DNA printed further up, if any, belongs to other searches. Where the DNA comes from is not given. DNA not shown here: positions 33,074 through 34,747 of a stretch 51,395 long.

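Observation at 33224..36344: Two FlhF paralogues in tandem, both with Lys->Arg P-loops, the second fused in frame to FlhG/FleN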

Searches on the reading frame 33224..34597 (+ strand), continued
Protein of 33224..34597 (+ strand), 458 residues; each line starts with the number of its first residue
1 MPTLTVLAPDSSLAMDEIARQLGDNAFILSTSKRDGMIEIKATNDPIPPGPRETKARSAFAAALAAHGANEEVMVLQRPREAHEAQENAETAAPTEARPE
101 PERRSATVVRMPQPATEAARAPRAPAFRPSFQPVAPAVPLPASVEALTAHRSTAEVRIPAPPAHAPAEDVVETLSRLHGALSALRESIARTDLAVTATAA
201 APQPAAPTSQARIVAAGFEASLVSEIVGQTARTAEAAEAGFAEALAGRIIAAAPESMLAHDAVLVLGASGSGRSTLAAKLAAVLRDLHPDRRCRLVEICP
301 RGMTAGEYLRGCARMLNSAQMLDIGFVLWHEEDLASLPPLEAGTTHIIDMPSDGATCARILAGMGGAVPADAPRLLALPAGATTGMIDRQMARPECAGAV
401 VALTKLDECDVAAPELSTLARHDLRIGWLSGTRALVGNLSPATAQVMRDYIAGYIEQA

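Call 48: search_dna_similar(query=window:33224-34597:+, collection=plasmids, mode=protein, max_rows=15)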
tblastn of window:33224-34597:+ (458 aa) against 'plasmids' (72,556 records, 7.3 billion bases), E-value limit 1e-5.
No match.
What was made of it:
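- Tried and rejected: tblastn of FlhF-like against PLSDB plasmids found no match (call 48).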

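Call 65: find_encoding_contigs(protein=P0128, flank=4000, max_places=1)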
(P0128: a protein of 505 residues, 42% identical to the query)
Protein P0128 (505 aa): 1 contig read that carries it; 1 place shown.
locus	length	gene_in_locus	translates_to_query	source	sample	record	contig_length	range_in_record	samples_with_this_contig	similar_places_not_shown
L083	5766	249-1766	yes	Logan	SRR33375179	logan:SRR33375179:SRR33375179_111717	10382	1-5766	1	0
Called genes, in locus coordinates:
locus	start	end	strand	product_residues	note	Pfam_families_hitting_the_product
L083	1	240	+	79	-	?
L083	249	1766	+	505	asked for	-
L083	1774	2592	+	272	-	PF01656:CbiA, PF06564:CBP_BcsQ, PF09140:MipZ, PF10609:ParA, PF13614:AAA_31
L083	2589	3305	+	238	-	PF04542:Sigma70_r2, PF04539:Sigma70_r3 (weak), PF08281:Sigma70_r4_2, PF04545:Sigma70_r4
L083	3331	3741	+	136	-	-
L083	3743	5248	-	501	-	PF00309:Sigma54_AID, PF04963:Sigma54_CBD, PF04552:Sigma54_DBD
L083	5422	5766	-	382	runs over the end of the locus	PF00158:Sigma54_activat, PF14532:Sigma54_activ_2, PF07728:AAA_5 (weak), PF25601:AAA_lid_14, PF02954:HTH_8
